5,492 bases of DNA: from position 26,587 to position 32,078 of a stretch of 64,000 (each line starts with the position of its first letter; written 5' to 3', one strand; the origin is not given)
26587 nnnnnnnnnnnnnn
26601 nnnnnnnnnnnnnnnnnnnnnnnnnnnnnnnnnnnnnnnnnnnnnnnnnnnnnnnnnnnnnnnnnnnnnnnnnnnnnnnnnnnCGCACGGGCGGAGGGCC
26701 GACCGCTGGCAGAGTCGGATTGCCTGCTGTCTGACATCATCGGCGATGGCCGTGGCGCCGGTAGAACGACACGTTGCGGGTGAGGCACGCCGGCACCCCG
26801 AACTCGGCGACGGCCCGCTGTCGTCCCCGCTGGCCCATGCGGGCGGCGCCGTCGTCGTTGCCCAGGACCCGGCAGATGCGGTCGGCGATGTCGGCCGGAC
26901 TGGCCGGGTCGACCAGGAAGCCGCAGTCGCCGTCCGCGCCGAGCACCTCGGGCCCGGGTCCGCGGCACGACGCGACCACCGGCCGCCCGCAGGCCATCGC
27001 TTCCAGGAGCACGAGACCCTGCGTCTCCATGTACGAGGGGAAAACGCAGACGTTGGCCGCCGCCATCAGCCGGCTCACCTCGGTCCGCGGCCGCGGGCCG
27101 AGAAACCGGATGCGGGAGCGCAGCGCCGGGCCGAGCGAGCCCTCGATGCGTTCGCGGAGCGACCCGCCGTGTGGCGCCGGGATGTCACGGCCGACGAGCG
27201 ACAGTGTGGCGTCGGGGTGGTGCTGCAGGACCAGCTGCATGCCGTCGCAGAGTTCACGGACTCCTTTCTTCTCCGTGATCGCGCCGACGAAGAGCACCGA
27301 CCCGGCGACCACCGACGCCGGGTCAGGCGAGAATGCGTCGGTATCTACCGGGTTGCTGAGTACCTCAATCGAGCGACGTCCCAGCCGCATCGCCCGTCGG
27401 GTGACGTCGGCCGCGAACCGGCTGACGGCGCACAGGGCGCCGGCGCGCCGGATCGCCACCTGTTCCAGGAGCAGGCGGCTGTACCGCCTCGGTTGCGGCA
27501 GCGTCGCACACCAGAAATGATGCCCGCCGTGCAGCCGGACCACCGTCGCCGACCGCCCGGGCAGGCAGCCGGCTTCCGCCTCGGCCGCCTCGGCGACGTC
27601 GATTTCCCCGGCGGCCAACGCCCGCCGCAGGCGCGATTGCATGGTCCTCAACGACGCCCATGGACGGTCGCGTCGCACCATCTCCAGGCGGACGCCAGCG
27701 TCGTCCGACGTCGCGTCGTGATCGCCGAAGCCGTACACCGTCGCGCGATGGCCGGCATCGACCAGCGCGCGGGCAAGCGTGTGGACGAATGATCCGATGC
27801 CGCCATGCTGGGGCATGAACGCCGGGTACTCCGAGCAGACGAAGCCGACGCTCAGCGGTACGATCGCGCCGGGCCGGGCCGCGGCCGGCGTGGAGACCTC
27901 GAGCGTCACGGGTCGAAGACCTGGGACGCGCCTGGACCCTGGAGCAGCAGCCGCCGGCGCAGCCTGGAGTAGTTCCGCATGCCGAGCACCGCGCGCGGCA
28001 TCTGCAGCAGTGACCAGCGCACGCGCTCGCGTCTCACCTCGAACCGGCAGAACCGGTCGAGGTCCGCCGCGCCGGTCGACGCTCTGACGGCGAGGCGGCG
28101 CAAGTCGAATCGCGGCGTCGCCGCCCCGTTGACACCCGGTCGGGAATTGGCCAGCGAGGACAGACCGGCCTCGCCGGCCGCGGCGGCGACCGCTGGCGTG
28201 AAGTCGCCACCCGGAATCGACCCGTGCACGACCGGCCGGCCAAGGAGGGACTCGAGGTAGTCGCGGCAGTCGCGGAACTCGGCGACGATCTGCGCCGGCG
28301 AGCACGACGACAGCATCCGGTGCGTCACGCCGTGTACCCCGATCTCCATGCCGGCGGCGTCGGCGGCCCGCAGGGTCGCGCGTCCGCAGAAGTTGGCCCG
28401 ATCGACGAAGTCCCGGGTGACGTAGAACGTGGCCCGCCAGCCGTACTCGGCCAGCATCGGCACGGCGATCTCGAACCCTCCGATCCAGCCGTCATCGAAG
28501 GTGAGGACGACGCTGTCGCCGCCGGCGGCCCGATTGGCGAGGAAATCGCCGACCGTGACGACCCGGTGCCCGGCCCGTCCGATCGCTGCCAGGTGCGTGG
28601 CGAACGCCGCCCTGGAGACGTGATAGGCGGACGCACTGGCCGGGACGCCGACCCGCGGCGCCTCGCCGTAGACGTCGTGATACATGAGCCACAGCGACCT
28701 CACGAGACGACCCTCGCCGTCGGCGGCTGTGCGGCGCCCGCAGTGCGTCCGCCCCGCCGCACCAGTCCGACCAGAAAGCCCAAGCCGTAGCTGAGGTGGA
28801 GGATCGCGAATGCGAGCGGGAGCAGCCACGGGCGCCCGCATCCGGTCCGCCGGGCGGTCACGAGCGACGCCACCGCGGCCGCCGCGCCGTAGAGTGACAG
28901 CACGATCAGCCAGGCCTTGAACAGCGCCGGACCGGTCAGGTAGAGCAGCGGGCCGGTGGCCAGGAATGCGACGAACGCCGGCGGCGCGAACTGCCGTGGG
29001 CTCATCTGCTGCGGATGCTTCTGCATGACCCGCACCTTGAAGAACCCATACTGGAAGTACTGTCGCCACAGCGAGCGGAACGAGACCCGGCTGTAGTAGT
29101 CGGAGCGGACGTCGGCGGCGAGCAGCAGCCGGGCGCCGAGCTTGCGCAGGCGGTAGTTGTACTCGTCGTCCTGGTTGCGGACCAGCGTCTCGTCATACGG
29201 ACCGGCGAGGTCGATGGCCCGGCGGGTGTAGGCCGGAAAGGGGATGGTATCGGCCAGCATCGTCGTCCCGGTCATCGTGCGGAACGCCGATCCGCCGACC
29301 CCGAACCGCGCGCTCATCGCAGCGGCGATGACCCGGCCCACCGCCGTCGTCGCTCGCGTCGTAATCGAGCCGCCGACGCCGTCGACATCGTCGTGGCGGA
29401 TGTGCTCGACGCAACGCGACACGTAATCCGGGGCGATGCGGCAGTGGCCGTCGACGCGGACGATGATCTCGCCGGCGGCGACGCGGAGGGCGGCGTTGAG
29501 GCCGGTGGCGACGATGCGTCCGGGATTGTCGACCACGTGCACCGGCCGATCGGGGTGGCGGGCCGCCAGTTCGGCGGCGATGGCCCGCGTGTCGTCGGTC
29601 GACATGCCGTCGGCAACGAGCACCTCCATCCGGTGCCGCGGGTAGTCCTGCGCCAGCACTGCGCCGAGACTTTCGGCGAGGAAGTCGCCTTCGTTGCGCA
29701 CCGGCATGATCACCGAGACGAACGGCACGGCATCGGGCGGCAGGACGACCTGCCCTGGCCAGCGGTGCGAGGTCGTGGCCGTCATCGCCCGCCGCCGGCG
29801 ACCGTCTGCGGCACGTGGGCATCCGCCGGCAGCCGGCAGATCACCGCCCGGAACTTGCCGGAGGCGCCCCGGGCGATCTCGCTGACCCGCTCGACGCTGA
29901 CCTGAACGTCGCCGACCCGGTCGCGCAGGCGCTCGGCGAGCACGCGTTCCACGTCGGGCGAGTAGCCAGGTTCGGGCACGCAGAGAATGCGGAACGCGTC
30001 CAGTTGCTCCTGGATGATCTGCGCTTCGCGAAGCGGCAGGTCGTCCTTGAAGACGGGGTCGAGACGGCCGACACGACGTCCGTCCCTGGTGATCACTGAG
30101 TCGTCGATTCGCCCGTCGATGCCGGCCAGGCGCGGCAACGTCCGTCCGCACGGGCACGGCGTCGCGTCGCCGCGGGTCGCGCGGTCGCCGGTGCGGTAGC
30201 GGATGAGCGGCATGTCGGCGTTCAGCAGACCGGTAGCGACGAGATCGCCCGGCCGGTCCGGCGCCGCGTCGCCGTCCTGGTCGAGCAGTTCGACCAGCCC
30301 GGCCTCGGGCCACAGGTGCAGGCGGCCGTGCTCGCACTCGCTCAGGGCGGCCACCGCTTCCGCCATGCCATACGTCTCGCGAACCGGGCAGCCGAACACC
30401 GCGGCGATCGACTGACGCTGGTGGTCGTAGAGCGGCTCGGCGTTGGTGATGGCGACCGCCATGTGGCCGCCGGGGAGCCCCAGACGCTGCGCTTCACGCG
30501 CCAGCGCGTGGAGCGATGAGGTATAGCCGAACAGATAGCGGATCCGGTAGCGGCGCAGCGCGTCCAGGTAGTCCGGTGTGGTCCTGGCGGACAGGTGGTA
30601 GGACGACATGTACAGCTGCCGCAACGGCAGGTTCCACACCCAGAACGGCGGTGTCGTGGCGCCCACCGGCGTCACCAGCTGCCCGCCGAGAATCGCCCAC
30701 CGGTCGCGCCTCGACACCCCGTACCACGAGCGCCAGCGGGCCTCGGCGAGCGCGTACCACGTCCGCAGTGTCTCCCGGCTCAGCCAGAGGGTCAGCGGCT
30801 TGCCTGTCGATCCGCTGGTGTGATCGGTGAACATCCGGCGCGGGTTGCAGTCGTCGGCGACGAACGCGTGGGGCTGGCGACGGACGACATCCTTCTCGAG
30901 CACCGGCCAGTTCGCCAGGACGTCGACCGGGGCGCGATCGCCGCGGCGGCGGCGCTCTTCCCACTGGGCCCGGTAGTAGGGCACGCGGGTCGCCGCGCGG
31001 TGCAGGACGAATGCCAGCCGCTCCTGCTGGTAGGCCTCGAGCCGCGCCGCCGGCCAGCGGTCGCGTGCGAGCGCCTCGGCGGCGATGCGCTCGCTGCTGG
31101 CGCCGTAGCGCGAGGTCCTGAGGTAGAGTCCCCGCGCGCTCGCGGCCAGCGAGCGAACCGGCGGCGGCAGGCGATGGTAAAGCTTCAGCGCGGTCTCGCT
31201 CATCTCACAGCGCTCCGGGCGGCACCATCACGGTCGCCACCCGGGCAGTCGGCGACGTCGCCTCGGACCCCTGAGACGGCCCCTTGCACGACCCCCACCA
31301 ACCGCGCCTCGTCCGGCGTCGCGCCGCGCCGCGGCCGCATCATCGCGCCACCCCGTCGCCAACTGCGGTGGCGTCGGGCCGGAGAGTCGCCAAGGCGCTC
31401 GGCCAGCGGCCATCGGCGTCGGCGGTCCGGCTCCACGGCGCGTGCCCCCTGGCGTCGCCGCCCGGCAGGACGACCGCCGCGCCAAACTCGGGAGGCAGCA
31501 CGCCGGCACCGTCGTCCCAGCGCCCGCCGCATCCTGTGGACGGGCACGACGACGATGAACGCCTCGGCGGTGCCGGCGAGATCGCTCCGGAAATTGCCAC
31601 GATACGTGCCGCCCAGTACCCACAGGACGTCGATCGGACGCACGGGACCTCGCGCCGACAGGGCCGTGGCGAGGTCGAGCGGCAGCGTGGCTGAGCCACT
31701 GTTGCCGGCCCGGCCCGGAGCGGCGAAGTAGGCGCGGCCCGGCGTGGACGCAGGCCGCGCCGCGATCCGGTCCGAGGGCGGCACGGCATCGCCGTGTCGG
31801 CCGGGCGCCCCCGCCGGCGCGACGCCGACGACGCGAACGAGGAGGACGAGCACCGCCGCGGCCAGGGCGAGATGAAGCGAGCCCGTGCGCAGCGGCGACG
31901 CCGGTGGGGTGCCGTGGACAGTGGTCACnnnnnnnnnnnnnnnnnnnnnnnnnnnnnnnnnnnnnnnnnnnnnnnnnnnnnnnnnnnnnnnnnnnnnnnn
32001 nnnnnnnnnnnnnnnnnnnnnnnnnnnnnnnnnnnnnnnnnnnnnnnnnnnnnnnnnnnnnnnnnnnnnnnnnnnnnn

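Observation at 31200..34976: A locus-specific family of beta-helix proteins (3 full copies plus 1 remnant); a full copy and the remnant bracket the Wzy-like gene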

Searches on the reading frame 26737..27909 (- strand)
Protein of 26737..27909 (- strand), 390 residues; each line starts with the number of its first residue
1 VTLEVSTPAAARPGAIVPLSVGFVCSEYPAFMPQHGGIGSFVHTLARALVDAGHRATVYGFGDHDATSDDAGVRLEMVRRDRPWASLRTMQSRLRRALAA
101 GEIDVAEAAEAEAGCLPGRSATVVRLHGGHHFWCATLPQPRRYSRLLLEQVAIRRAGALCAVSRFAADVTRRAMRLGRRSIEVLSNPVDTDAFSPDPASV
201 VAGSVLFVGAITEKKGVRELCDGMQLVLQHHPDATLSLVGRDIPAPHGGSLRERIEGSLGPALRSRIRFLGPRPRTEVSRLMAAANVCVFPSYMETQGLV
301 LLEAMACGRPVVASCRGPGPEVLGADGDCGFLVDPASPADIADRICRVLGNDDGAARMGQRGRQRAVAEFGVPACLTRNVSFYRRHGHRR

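Call 17: search_protein_families(library=pfam, proteins=[window:26737-27909:-], max_evalue=0.001)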
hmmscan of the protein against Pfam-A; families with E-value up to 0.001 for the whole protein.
window:26737-27909:- (390 aa): 6 families
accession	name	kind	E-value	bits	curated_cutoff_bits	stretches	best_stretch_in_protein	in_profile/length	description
PF13692.12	Glyco_trans_1_4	-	3.9e-30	105.4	27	1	204-351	3-142/142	Glycosyl transferases group 1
PF00534.26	Glycos_transf_1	-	3.7e-29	101.9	26.4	1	205-365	18-172/172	Glycosyl transferases group 1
PF13439.12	Glyco_transf_4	-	8.5e-18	65.4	28.5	1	36-191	2-169/170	Glycosyltransferase Family 4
PF20706.3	GT4-conflict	-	6e-15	55.5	26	1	154-314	145-311/385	Family 4 Glycosyltransferase in conflict systems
PF13579.12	Glyco_trans_4_4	-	7.6e-12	46.3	29.7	1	36-186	1-157/158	Glycosyl transferase 4-like domain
PF13524.12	Glyco_trans_1_2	-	1.8e-06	28.4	25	1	263-370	27-133/144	Glycosyl transferase-like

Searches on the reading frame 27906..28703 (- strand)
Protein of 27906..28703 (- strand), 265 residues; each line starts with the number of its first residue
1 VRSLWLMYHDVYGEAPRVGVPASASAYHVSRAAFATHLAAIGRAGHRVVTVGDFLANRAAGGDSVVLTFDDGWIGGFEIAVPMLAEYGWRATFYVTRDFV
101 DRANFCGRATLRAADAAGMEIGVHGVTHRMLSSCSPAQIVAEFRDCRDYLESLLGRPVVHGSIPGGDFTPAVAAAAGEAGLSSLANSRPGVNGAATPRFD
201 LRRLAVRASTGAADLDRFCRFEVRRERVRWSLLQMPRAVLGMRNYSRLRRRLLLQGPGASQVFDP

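Call 17: search_protein_families(library=pfam, proteins=[window:27906-28703:-], max_evalue=0.001)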
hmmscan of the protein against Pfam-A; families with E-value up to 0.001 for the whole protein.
window:27906-28703:- (265 aa): 1 family
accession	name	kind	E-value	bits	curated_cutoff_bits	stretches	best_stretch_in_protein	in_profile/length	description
PF01522.26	Polysacc_deac_1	-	4.4e-24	85.2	23.1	1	60-182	4-122/124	Polysaccharide deacetylase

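Call 42: search_protein_families(library=ncbifam, proteins=[window:27906-28703:-], max_evalue=0.00001)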
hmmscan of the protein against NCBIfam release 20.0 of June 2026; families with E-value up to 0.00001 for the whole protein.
window:27906-28703:- (265 aa): 3 families
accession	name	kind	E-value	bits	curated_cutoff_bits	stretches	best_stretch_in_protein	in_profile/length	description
TIGR02764.1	spore_ybaN_pdaB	equivalog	4.6e-09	36.3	237.4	1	64-183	7-123/191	polysaccharide deacetylase family sporulation protein PdaB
TIGR03938.2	deacetyl_PgaB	equivalog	7.4e-09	34.4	321.9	1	5-101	5-102/621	poly-beta-1,6-N-acetyl-D-glucosamine N-deacetylase PgaB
TIGR04243.1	nodulat_NodB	equivalog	2.2e-08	33.8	240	1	64-186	3-123/197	chitooligosaccharide deacetylase NodB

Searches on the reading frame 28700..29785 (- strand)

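Call 17: search_protein_families(library=pfam, proteins=[window:28700-29785:-], max_evalue=0.001)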
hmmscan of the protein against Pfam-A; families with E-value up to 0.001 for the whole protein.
window:28700-29785:- (361 aa): 2 families
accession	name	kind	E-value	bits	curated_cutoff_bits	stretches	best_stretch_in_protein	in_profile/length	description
PF00535.33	Glycos_transf_2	-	3.8e-25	89.2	23.3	1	24-145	1-119/168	Glycosyl transferase family 2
PF13641.12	Glyco_tranf_2_3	-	1.4e-14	55.1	27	1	23-236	3-217/230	Glycosyltransferase like family 2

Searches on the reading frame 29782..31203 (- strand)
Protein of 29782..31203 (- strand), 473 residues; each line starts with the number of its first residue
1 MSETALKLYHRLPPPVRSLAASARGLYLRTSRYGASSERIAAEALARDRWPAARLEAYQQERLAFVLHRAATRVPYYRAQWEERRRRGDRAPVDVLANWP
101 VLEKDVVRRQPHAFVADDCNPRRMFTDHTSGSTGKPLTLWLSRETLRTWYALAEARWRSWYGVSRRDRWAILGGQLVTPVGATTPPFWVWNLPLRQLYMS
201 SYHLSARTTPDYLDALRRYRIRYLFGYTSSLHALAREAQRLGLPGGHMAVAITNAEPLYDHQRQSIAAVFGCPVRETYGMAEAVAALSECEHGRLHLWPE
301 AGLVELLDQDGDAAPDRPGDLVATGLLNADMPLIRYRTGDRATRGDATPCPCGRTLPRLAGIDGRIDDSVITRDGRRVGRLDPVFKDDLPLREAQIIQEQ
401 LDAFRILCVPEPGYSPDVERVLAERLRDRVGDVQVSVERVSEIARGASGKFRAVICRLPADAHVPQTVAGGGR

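Call 17: search_protein_families(library=pfam, proteins=[window:29782-31203:-], max_evalue=0.001)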
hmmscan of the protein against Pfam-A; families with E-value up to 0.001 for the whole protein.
window:29782-31203:- (473 aa): 1 family
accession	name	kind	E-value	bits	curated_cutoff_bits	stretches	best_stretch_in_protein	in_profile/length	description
PF00501.34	AMP-binding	-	2.2e-08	33.8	29.9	1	114-289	154-330/384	AMP-binding enzyme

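Call 42: search_protein_families(library=ncbifam, proteins=[window:29782-31203:-], max_evalue=0.00001)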
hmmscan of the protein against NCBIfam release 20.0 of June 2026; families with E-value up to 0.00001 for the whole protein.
window:29782-31203:- (473 aa): 8 families
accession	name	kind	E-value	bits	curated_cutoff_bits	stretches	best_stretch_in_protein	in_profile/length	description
NF045666.1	DVU1553_fam_AMP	equivalog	1.3e-35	123.1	300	2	203-366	165-331/331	DVU_1553 family AMP-dependent CoA ligase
NF041878.1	paak_haloarch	equivalog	2.7e-23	82.3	700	1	236-373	188-332/427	phenylacetate--CoA ligase PaaK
NF041217.1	BagE_FevW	exception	2e-20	73.1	800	1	253-381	199-325/424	bagremycin/ferroverdin synthetase BagE/FevW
NF053551.1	FlxY_rubin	equivalog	5.7e-20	71.4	520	1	265-368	221-325/424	flexirubin biosynthesis putative acyl-CoA ligase FlxY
TIGR02155.1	PA_CoA_ligase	equivalog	1.4e-19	70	646.3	1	52-373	5-324/422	phenylacetate--CoA ligase PaaK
TIGR02304.1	aden_form_hyp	equivalog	2.2e-10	40.1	251.9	1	216-406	183-363/430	F390 synthetase-related protein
TIGR03335.1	F390_ftsA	equivalog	3.3e-10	39.2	458.7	1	54-359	13-323/445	coenzyme F390 synthetase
TIGR01733.1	AA-adenyl-dom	subfamily_domain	2.5e-06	26.6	317.4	1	58-287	59-277/409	amino acid adenylation domain-containing protein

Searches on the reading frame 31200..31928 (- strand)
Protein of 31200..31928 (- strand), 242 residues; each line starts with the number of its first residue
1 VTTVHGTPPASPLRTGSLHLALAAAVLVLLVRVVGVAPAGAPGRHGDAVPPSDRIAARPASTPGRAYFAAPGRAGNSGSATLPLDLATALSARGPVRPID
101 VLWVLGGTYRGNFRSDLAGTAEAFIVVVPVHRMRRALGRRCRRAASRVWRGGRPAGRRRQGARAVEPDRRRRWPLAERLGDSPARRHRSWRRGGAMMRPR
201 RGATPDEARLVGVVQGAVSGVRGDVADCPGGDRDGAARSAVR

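Call 7: search_protein_families(library=pfam, proteins=[window:31200-31928:-], max_evalue=0.1)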
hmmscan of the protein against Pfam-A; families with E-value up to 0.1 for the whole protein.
window:31200-31928:- (242 aa): 0 families

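Call 8: search_protein_families(library=ncbifam, proteins=[window:31200-31928:-], max_evalue=0.1)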
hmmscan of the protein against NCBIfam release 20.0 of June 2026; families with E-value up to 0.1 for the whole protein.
window:31200-31928:- (242 aa): 0 families
